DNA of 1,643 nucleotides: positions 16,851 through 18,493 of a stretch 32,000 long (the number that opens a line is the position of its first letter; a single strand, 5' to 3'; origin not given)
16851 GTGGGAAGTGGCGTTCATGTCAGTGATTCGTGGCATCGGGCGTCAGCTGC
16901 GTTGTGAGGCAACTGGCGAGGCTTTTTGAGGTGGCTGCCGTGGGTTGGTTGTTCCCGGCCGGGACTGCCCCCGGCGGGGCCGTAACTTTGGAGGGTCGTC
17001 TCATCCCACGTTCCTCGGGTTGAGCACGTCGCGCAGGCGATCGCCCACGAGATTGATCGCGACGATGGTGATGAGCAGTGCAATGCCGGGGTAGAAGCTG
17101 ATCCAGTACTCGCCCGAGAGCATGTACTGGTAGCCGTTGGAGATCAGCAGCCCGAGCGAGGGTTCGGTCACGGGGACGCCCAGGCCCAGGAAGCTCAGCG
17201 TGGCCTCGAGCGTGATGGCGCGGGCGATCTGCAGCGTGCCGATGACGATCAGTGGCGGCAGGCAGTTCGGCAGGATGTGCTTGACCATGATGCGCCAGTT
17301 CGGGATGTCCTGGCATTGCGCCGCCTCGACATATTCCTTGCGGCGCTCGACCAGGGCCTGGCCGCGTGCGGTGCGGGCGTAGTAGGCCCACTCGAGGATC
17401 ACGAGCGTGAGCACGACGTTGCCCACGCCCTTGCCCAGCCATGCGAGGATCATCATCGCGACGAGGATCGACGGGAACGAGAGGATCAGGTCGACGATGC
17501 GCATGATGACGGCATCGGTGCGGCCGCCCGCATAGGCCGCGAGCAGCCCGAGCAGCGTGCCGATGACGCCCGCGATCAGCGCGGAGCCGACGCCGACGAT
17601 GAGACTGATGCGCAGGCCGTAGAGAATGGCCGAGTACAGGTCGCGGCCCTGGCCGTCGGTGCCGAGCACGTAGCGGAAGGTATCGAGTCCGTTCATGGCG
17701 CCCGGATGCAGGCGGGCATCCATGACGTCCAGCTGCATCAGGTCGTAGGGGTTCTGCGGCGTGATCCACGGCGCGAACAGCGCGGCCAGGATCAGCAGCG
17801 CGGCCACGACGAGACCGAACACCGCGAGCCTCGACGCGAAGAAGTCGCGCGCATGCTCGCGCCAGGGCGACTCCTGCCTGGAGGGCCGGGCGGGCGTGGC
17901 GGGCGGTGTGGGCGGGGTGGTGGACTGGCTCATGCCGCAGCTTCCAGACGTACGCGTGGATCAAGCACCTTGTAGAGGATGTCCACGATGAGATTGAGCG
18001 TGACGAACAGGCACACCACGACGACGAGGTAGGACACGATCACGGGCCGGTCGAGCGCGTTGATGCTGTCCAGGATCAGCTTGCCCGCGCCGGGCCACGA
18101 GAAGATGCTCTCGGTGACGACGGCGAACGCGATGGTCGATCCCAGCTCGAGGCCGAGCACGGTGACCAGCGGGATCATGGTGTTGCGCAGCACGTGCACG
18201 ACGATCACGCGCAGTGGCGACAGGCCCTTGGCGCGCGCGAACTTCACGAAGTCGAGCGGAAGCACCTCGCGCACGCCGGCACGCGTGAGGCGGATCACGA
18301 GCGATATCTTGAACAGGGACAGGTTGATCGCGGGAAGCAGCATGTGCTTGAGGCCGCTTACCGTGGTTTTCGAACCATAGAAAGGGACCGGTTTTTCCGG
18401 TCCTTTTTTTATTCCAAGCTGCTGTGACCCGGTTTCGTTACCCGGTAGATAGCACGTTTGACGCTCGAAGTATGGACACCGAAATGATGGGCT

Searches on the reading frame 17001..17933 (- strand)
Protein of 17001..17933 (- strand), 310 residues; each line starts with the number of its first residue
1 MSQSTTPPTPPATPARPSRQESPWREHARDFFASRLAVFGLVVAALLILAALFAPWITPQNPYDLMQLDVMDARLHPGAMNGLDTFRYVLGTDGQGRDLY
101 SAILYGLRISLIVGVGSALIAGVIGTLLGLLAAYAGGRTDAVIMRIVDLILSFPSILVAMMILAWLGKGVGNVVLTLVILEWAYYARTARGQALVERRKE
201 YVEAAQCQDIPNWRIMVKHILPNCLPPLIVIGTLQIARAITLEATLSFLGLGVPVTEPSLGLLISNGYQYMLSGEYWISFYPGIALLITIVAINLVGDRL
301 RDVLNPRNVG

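Call 13: find_encoding_contigs(protein=window:17001-17933:-, flank=10000, max_places=10)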
Protein window:17001-17933:- (310 aa): 4 contigs read that carry it; 4 places shown.
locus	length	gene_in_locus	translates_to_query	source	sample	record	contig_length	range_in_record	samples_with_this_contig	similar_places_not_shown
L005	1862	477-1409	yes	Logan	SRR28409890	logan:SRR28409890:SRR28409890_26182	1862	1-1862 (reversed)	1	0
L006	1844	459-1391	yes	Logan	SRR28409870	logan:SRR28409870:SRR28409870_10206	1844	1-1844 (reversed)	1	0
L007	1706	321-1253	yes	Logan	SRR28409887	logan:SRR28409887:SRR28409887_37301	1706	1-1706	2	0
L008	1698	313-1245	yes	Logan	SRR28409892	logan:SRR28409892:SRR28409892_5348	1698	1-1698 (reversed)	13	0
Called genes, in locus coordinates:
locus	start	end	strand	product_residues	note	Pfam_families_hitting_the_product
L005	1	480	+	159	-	?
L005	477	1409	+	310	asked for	PF12911:OppC_N, PF00528:BPD_transp_1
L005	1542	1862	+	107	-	?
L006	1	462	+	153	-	?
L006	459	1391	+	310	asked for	PF12911:OppC_N, PF00528:BPD_transp_1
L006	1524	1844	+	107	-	?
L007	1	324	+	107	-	?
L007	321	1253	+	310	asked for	PF12911:OppC_N, PF00528:BPD_transp_1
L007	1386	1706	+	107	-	?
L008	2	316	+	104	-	?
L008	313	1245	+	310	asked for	PF12911:OppC_N, PF00528:BPD_transp_1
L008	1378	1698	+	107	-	?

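Call 84: list_cluster_members(proteins=[window:17001-17933:-, window:26236-27717:-, window:27714-28733:-, window:15870-16886:-, window:30619-31965:-, window:9120-10520:-])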
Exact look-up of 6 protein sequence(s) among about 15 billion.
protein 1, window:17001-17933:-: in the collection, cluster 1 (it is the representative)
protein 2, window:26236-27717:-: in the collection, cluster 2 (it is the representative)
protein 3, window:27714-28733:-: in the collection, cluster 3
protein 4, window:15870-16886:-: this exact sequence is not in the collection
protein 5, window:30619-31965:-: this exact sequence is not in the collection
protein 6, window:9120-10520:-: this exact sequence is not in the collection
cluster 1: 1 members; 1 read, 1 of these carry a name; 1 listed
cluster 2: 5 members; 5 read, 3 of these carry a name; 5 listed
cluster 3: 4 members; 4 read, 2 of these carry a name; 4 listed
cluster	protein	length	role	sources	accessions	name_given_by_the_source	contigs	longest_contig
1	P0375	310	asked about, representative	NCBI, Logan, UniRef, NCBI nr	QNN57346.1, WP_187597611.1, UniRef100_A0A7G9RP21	ABC transporter permease [Diaphorobacter ruginosibacter] | ABC transporter permease n=1 Tax=Diaphorobacter ruginosibacter TaxID=1715720 ...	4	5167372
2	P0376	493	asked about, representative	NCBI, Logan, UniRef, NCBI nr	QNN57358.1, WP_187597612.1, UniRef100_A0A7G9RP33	NAD(P)/FAD-dependent oxidoreductase [Diaphorobacter ruginosibacter] | NAD(P)/FAD-dependent oxidoreductase n=1 Tax=Diaphorobacter ruginosibacter TaxID=1715720 ...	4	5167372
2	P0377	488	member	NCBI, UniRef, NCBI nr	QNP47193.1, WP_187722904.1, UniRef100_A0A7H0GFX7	FAD/NAD(P)-binding protein [Diaphorobacter aerolatus] | NAD(P)/FAD-dependent oxidoreductase n=1 Tax=Diaphorobacter aerolatus TaxID=1288495 ... | NAD(P)/FAD-dependent oxidoreductase [Diaphorobacter aerolatus]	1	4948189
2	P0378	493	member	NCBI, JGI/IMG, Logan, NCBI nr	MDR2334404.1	MAG: NAD(P)/FAD-dependent oxidoreductase [Burkholderiaceae bacterium] | cation diffusion facilitator CzcD-associated flavoprotein CzcO | NAD(P)/FAD-dependent oxidoreductase [Burkholderiaceae bacterium]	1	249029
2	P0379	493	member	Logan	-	-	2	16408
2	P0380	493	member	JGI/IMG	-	-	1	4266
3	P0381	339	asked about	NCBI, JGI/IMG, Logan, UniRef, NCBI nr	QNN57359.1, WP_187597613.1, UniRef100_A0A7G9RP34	LysR family transcriptional regulator [Diaphorobacter ruginosibacter] | LysR family transcriptional regulator n=1 Tax=Diaphorobacter ruginosibacter TaxID=1715720 ...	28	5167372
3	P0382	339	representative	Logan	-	-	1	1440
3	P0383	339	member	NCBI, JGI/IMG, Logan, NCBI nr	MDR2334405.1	MAG: LysR family transcriptional regulator [Burkholderiaceae bacterium] | DNA-binding transcriptional LysR family regulator | LysR family transcriptional regulator [Burkholderiaceae bacterium]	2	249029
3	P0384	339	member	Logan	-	-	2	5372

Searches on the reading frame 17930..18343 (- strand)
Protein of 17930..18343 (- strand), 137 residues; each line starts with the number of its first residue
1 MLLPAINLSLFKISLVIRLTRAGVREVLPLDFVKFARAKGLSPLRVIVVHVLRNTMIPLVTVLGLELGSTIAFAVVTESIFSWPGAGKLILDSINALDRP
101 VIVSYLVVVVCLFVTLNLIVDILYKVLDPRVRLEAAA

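Call 18: search_protein_families(library=pfam, max_evalue=0.1, proteins=[window:17930-18343:-])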
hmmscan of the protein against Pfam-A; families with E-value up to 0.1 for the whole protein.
window:17930-18343:- (137 aa): 2 families
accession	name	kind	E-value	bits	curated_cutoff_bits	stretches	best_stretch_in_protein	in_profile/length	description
PF00528.27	BPD_transp_1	-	3.5e-31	108.8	26.4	1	2-132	53-183/184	Binding-protein-dependent transport system inner membrane component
PF20968.2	MASE8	-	0.027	15.1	26.2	1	55-124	78-143/154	MASE8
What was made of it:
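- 17930..18362 (-): 3' part of the split DppB-like ABC permease gene (host). PF00528, E=3.5e-31 (call 18).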

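Call 82: list_cluster_members(proteins=[window:25682-26239:-, window:17930-18343:-, window:25438-25701:+, window:18409-18984:-, window:20721-22085:-])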
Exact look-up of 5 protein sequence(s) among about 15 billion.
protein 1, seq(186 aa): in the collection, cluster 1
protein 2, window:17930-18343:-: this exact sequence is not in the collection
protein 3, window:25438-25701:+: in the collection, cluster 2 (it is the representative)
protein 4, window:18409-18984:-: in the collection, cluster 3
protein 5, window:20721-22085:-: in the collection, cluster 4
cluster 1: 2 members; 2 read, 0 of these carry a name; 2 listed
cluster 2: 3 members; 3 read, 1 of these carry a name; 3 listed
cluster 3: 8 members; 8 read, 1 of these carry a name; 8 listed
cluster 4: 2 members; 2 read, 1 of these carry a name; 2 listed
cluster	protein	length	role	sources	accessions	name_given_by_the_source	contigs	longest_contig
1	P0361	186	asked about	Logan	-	-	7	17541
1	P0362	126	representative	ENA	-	-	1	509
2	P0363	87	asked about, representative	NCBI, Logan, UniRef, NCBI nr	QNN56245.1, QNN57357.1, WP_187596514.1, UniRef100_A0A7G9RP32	hypothetical protein H9K76_00140 [Diaphorobacter ruginosibacter] | Uncharacterized protein n=1 Tax=Diaphorobacter ruginosibacter TaxID=1715720 ... | hypothetical protein [Diaphorobacter ruginosibacter]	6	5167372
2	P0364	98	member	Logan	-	-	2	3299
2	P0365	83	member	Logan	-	-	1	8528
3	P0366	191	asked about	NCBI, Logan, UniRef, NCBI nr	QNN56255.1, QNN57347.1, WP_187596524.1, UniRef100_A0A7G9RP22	recombinase family protein [Diaphorobacter ruginosibacter] | Recombinase family protein n=1 Tax=Diaphorobacter ruginosibacter TaxID=1715720 ...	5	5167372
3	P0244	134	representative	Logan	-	-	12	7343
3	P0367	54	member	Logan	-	-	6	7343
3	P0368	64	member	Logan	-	-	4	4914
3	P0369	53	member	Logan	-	-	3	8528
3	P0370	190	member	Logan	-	-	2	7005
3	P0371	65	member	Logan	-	-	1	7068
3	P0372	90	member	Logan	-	-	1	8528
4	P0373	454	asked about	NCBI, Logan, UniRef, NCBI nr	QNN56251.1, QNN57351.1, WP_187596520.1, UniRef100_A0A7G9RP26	hypothetical protein H9K76_00105 [Diaphorobacter ruginosibacter] | Uncharacterized protein n=1 Tax=Diaphorobacter ruginosibacter TaxID=1715720 ... | EB domain-containing protein [Diaphorobacter ruginosibacter]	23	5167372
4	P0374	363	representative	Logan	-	-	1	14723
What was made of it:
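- Two identical copies exist in one genome, so integration has happened at least twice (calls 82, 84).
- Tried and rejected: The host was identified later through exact protein look-ups (calls 82, 84).
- The genome has two copies (call 82). Two copies in the genome encode identical proteins (call 82), which argues for recent activity.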
